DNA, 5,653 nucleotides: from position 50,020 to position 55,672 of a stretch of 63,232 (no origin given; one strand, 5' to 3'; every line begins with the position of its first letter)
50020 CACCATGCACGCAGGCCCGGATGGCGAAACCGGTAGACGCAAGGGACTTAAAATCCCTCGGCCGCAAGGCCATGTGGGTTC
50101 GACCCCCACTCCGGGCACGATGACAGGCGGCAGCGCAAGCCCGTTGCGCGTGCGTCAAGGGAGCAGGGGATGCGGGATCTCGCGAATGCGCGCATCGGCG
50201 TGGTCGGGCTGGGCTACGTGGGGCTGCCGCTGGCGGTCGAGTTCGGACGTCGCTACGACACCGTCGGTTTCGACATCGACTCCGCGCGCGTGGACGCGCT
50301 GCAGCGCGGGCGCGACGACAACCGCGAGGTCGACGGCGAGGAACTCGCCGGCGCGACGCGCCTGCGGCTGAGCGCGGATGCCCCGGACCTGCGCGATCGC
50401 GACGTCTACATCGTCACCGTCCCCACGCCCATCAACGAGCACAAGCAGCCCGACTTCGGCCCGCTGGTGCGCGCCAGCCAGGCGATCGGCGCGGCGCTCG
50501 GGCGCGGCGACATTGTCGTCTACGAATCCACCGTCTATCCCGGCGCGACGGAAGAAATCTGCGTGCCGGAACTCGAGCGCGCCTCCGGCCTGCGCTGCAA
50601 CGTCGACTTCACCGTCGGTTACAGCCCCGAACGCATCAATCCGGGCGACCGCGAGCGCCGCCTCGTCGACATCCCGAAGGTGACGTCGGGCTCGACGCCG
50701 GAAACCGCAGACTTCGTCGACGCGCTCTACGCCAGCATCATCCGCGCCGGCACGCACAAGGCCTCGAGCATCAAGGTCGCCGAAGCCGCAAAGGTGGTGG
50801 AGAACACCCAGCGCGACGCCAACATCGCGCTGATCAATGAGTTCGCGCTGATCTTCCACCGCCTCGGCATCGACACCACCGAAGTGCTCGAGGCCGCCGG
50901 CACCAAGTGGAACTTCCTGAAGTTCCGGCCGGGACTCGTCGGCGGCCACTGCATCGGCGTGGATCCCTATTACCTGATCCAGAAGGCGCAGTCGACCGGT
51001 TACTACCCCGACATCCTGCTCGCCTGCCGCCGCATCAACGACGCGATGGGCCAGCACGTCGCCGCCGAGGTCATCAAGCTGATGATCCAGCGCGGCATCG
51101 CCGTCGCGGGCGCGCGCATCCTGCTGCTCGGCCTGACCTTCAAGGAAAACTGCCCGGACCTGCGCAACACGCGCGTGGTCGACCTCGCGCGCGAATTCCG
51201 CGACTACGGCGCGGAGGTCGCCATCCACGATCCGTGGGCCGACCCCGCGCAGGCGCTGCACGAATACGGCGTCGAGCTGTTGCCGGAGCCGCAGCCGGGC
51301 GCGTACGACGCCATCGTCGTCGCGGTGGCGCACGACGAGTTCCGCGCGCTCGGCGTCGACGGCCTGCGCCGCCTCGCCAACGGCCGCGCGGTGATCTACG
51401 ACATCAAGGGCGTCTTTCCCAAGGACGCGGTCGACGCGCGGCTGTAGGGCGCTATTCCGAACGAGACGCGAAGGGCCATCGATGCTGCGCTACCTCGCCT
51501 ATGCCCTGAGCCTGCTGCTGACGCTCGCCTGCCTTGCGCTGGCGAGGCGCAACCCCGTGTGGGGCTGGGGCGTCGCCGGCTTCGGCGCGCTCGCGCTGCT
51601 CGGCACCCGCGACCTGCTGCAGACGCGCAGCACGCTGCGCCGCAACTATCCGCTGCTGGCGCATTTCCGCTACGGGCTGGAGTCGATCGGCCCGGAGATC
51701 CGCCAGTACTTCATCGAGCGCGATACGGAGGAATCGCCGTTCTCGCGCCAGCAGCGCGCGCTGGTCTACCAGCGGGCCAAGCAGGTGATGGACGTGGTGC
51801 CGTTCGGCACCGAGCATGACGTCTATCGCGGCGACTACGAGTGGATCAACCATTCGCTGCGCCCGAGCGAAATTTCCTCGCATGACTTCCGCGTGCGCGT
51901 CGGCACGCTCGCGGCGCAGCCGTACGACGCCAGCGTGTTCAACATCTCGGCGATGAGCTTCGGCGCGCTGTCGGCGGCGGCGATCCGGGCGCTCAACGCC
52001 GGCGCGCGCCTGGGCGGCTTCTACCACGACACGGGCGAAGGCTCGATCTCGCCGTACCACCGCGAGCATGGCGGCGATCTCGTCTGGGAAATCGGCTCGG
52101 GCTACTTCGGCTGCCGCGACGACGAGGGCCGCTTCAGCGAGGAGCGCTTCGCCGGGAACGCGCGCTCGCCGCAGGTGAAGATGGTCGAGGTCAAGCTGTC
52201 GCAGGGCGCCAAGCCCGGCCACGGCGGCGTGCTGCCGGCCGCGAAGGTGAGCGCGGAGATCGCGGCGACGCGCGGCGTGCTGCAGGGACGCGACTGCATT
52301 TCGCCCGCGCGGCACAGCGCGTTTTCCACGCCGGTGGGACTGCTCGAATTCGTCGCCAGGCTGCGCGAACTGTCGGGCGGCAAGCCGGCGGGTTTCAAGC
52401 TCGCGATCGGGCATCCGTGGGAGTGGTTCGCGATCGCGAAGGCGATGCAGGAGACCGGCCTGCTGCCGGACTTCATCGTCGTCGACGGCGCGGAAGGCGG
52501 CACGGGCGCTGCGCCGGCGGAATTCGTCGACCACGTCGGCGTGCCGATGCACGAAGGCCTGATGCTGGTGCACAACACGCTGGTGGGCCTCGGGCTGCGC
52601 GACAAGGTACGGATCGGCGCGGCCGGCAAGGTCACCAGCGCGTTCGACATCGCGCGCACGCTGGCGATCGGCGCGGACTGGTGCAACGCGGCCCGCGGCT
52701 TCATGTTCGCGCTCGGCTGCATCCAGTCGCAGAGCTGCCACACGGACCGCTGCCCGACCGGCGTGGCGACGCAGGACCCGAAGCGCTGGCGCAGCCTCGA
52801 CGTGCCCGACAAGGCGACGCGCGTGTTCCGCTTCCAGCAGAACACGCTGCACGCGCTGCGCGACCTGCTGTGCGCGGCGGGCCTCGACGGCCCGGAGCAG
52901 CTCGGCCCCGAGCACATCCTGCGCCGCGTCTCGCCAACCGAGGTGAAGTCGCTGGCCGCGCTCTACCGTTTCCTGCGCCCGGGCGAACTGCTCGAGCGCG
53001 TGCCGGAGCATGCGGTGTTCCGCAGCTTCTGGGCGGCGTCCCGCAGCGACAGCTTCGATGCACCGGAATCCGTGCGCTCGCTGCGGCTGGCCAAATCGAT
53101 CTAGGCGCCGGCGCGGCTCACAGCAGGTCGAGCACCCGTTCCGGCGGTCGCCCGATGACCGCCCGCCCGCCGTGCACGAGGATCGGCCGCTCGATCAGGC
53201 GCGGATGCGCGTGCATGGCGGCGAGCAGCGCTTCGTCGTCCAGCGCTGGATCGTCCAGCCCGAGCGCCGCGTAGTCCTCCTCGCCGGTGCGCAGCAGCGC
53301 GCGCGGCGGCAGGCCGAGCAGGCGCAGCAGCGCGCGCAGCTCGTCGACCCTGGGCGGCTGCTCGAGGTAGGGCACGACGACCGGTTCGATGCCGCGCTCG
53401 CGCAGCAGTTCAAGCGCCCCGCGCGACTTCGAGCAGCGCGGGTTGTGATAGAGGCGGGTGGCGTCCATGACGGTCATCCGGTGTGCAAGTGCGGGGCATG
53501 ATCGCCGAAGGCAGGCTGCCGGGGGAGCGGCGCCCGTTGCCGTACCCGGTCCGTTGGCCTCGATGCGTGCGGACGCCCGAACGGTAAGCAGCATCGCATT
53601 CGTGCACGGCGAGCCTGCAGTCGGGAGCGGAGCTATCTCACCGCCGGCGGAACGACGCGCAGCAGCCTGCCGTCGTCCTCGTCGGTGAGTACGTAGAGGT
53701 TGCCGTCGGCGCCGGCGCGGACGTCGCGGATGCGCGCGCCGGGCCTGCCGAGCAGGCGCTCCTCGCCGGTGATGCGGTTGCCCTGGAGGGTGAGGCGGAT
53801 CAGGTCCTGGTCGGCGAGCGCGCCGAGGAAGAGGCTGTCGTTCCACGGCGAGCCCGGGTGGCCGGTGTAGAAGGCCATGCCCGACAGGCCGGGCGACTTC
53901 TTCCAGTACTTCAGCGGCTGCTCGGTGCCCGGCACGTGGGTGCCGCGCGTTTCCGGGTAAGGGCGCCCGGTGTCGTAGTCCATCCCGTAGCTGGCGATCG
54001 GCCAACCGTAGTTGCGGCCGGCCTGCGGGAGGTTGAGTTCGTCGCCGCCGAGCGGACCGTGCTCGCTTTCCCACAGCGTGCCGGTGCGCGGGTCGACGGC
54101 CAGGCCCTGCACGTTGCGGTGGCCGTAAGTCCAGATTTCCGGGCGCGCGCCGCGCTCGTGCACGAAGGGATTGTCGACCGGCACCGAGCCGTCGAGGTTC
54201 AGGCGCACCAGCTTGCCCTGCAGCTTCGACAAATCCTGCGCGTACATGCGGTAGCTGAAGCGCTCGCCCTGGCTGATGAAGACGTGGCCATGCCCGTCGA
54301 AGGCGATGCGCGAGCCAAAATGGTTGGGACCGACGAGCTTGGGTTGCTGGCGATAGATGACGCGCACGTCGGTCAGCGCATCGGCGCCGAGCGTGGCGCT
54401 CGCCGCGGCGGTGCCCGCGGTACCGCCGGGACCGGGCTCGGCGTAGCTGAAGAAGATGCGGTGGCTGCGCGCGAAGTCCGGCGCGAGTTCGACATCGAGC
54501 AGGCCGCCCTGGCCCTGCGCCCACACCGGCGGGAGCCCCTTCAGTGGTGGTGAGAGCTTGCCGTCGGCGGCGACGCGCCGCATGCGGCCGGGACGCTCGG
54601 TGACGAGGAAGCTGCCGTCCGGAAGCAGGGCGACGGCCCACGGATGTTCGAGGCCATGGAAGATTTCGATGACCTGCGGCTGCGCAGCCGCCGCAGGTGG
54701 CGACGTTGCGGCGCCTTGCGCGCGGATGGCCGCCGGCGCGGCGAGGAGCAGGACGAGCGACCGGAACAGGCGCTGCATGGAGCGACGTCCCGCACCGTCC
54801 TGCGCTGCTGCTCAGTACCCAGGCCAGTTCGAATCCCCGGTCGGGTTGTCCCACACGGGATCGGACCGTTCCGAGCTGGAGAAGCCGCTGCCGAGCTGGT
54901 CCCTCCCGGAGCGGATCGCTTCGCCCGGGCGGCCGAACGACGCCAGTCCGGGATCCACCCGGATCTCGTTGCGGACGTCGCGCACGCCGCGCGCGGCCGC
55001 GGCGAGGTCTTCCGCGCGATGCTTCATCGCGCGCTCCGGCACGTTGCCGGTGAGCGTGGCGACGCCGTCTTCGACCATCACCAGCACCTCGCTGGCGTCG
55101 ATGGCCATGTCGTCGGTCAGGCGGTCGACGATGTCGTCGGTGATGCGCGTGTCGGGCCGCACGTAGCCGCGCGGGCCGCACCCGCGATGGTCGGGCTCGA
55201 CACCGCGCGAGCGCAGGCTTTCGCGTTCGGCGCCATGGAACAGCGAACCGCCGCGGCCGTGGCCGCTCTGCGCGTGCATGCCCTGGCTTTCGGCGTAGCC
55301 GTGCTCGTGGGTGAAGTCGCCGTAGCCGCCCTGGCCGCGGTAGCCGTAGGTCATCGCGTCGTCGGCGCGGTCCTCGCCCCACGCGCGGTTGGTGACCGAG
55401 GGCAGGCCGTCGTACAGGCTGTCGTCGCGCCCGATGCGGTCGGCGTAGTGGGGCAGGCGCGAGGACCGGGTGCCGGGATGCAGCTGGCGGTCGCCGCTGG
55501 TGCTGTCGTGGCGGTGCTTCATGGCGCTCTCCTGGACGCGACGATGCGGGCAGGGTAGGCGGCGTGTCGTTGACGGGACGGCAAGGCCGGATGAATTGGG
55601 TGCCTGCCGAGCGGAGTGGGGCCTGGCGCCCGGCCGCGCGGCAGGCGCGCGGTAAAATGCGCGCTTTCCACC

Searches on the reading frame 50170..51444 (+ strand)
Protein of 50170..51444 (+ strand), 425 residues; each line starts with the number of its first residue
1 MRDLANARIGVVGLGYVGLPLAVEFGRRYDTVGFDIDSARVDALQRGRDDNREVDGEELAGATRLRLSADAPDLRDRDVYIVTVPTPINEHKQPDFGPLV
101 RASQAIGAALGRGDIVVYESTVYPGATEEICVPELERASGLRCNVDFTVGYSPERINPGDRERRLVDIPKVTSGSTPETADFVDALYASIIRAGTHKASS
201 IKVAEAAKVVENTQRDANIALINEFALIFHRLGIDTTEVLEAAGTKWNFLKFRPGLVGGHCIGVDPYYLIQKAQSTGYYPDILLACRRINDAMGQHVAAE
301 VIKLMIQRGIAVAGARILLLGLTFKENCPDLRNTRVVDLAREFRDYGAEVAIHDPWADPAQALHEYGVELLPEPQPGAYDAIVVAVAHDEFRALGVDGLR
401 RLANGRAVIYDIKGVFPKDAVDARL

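Call 68: search_protein_families(library=pfam, proteins=[window:50170-51444:+], max_evalue=0.001)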
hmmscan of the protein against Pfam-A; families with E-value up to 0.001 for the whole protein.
window:50170-51444:+ (425 aa): 3 families
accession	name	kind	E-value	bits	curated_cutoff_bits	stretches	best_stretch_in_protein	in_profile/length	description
PF03721.20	UDPG_MGDP_dh_N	-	1.1e-30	107.1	27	1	8-181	2-181/187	UDP-glucose/GDP-mannose dehydrogenase family, NAD binding domain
PF00984.24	UDPG_MGDP_dh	-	4.9e-25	87.9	25.4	1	203-291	2-93/94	UDP-glucose/GDP-mannose dehydrogenase family, central domain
PF03720.21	UDPG_MGDP_dh_C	-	6e-23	81.6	30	1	318-416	1-101/103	UDP-glucose/GDP-mannose dehydrogenase family, UDP binding domain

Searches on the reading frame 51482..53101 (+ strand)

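Call 68: search_protein_families(library=pfam, proteins=[window:51482-53101:+], max_evalue=0.001)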
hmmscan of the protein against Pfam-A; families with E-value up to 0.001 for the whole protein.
window:51482-53101:+ (540 aa): 1 family
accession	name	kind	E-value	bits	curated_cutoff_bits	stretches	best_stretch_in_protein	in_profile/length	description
PF01645.23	Glu_synthase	-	1.9e-82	277.8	20.4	1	151-468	67-368/369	Conserved region in glutamate synthase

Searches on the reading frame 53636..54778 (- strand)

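Call 68: search_protein_families(library=pfam, proteins=[window:53636-54778:-], max_evalue=0.001)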
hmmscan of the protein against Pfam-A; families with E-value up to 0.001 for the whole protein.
window:53636-54778:- (381 aa): 1 family
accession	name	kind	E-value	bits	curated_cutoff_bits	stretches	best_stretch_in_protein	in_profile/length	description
PF07995.17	GSDH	-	7.7e-127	423.6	25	1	43-374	1-332/332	Glucose / Sorbosone dehydrogenase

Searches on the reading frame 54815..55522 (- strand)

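Call 68: search_protein_families(library=pfam, proteins=[window:54815-55522:-], max_evalue=0.001)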
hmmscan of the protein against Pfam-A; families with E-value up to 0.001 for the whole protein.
window:54815-55522:- (236 aa): 1 family
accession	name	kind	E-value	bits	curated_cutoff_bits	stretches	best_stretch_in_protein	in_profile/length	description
PF04972.22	BON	-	1.1e-15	58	27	1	124-191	2-69/69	BON domain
